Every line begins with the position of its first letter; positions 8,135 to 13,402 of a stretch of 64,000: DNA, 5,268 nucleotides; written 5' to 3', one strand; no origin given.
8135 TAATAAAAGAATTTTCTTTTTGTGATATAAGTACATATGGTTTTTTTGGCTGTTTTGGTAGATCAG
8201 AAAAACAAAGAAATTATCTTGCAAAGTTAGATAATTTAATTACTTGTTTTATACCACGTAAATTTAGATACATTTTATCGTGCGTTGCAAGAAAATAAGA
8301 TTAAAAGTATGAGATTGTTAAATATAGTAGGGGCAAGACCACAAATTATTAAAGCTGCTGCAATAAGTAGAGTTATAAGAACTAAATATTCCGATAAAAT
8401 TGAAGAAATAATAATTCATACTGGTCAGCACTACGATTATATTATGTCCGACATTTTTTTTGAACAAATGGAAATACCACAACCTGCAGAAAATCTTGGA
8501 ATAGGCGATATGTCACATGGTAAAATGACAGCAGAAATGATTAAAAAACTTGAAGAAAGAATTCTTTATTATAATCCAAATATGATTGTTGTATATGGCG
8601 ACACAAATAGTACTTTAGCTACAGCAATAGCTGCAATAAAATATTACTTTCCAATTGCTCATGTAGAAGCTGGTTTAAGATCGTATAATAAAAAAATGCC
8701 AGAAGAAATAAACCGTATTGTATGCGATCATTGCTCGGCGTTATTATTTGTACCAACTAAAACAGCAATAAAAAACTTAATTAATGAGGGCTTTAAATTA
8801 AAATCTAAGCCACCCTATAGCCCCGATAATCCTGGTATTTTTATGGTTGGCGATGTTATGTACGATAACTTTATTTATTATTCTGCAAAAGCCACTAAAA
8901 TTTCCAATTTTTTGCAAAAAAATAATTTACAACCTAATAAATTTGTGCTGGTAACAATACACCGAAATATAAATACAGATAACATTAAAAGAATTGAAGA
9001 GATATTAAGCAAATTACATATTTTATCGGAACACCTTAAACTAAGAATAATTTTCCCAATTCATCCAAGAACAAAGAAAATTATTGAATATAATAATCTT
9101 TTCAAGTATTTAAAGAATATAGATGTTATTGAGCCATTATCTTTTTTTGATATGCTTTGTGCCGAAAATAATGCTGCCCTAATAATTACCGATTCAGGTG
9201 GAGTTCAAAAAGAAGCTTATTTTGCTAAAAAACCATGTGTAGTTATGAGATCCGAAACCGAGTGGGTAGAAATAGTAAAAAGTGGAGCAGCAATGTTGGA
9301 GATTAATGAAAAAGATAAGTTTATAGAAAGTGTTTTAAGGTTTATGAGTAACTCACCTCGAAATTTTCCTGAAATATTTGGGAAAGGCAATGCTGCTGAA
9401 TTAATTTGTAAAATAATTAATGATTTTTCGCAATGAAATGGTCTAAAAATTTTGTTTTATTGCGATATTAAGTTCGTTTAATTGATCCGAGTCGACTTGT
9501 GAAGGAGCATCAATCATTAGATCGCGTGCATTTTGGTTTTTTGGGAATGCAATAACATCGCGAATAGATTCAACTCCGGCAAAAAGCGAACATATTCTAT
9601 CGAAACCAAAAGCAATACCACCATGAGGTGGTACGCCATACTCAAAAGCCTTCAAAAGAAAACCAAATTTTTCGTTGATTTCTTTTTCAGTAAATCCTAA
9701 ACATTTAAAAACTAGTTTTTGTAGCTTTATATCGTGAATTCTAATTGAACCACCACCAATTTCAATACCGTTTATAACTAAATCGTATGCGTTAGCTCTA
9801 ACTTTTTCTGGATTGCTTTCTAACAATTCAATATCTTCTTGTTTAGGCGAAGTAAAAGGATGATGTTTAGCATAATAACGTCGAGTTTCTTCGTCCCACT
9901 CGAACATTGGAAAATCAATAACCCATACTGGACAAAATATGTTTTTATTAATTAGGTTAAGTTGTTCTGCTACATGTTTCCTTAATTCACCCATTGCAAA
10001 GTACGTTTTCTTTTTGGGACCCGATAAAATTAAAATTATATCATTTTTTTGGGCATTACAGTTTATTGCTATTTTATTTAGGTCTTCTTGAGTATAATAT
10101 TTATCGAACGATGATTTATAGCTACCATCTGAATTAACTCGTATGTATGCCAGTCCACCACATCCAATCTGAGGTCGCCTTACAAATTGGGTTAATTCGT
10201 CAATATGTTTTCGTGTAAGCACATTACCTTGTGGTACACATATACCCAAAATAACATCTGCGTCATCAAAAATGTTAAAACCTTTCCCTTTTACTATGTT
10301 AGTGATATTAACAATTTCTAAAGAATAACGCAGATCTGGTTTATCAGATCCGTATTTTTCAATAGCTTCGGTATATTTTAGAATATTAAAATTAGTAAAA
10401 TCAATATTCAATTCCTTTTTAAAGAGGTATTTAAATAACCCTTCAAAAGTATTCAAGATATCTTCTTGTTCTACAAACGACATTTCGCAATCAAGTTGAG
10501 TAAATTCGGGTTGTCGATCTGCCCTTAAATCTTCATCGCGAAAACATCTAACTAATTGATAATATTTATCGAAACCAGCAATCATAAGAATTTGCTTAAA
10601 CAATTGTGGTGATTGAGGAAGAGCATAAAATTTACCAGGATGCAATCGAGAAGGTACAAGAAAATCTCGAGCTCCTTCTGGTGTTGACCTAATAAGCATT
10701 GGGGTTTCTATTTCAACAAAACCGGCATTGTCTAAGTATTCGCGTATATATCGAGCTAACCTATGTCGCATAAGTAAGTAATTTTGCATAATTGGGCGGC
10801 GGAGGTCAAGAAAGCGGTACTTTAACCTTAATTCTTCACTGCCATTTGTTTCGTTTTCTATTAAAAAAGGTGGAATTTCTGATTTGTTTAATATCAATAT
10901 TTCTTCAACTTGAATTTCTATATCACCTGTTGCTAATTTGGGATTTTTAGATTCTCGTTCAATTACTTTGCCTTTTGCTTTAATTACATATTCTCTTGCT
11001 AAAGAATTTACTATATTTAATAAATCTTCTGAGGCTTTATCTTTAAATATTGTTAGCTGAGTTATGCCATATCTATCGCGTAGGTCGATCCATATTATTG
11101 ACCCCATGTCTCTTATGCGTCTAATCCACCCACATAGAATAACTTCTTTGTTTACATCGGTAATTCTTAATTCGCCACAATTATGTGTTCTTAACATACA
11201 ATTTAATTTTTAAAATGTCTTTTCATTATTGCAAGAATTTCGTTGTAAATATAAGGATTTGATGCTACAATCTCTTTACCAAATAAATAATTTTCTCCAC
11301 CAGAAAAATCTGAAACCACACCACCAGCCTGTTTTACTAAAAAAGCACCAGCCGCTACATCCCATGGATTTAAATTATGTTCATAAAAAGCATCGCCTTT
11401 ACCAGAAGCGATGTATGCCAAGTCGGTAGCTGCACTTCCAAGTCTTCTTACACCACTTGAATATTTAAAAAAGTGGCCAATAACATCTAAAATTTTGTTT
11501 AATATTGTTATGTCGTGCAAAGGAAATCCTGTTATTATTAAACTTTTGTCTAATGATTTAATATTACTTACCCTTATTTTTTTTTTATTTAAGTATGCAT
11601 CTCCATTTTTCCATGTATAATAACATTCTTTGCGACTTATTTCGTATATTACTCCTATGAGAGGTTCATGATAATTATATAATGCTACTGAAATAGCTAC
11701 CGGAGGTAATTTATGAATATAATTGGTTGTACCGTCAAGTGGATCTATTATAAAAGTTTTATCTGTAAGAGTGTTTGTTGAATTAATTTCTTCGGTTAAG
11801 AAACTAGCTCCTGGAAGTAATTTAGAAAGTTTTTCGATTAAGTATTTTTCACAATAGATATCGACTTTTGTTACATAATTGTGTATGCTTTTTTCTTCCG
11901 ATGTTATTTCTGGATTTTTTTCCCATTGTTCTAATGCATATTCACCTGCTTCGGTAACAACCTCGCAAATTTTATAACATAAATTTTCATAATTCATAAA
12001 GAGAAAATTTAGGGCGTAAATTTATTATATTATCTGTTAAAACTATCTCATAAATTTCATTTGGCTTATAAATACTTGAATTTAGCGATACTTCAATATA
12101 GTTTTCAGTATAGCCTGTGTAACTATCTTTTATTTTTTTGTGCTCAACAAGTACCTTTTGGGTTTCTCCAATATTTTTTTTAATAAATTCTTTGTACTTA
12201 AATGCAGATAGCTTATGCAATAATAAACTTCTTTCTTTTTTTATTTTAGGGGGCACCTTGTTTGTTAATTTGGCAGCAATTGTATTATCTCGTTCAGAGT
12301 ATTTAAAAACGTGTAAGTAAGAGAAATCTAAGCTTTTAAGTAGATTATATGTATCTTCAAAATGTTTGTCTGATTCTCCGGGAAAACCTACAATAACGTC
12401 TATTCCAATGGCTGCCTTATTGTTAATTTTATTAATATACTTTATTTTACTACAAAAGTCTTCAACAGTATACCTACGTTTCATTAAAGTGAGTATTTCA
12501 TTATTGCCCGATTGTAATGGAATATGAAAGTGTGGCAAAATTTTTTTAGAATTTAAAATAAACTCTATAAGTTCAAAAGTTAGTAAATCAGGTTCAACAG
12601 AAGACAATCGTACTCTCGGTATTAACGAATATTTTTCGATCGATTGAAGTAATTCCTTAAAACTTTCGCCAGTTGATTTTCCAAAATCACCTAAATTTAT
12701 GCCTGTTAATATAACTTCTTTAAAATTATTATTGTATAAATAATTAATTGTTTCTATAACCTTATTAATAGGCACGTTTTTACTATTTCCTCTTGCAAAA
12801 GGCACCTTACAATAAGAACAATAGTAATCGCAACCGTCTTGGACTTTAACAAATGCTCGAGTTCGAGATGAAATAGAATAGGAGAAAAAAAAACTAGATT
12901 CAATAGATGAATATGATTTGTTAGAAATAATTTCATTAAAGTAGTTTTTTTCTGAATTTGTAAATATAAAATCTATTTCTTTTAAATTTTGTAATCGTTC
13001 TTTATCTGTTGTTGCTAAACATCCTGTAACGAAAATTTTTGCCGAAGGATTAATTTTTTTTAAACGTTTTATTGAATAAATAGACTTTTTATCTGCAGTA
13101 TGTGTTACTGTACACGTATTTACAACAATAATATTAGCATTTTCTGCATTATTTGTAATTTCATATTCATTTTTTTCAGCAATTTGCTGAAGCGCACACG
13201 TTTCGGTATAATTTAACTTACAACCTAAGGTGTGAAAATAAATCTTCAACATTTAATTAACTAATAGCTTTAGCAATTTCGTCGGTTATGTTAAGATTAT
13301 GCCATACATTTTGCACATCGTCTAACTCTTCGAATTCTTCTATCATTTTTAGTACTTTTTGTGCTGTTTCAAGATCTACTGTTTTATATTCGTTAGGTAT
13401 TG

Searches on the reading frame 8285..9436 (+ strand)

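Call 65: search_protein_families(library=pfam, proteins=[window:8285-9436:+], max_evalue=0.000001)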
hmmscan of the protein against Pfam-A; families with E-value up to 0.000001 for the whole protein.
window:8285-9436:+ (383 aa): 1 family
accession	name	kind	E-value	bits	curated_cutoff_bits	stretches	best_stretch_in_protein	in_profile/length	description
PF02350.25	Epimerase_2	-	5.9e-98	328.3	30.6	1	36-378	6-346/347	UDP-N-acetylglucosamine 2-epimerase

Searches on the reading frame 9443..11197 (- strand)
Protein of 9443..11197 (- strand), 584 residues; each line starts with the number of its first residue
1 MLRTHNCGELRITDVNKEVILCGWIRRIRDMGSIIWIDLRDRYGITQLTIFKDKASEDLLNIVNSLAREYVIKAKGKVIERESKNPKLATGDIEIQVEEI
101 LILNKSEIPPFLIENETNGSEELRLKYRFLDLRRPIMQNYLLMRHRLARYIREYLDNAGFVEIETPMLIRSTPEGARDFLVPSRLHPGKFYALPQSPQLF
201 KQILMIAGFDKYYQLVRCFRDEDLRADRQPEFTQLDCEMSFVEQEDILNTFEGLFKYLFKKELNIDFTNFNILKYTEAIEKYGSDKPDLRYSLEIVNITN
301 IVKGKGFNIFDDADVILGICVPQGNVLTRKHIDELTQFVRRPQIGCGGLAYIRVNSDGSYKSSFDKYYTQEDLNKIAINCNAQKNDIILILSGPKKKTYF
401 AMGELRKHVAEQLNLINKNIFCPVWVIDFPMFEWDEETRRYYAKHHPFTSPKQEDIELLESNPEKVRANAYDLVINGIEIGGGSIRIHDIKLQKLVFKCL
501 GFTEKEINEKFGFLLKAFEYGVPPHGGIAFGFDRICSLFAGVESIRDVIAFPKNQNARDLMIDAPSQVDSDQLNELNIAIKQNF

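Call 65: search_protein_families(library=pfam, proteins=[window:9443-11197:-], max_evalue=0.000001)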
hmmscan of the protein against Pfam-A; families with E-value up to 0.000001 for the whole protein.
window:9443-11197:- (584 aa): 3 families
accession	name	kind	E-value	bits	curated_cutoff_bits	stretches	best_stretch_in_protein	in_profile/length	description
PF00152.25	tRNA-synt_2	-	6.5e-124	413.4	25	1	120-555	1-308/308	tRNA synthetases class II (D, K and N)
PF01336.31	tRNA_anti-codon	-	1.7e-15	57.2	27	1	19-103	1-75/75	OB-fold nucleic acid binding domain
PF02938.19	GAD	-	3.9e-13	49.9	23.4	1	314-400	9-93/95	GAD domain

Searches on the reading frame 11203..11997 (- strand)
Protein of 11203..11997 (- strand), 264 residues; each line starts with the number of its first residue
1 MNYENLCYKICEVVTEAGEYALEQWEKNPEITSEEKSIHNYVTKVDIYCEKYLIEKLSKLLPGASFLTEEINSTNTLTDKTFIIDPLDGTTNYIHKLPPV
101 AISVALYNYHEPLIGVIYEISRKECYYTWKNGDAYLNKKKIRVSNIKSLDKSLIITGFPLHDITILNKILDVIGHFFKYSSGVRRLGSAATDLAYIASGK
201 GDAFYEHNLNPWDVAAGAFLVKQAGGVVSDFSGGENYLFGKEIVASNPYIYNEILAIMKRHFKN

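Call 65: search_protein_families(library=pfam, proteins=[window:11203-11997:-], max_evalue=0.000001)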
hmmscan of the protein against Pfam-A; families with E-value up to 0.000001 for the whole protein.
window:11203-11997:- (264 aa): 1 family
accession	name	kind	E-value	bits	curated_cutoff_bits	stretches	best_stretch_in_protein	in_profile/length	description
PF00459.30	Inositol_P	-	5.4e-57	193.8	27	1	10-256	9-264/271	Inositol monophosphatase family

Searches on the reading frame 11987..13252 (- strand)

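Call 78: search_protein_families(library=pfam, proteins=[window:11987-13252:-], max_evalue=0.000001)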
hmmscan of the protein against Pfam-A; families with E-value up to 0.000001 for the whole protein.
window:11987-13252:- (421 aa): 2 families
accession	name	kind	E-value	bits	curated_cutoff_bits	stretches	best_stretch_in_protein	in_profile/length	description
PF00919.26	UPF0004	-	2.8e-26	91.8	27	1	3-97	1-97/98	Uncharacterized protein family UPF0004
PF04055.27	Radical_SAM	-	2e-22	80.6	29.5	1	136-305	2-166/166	Radical SAM superfamily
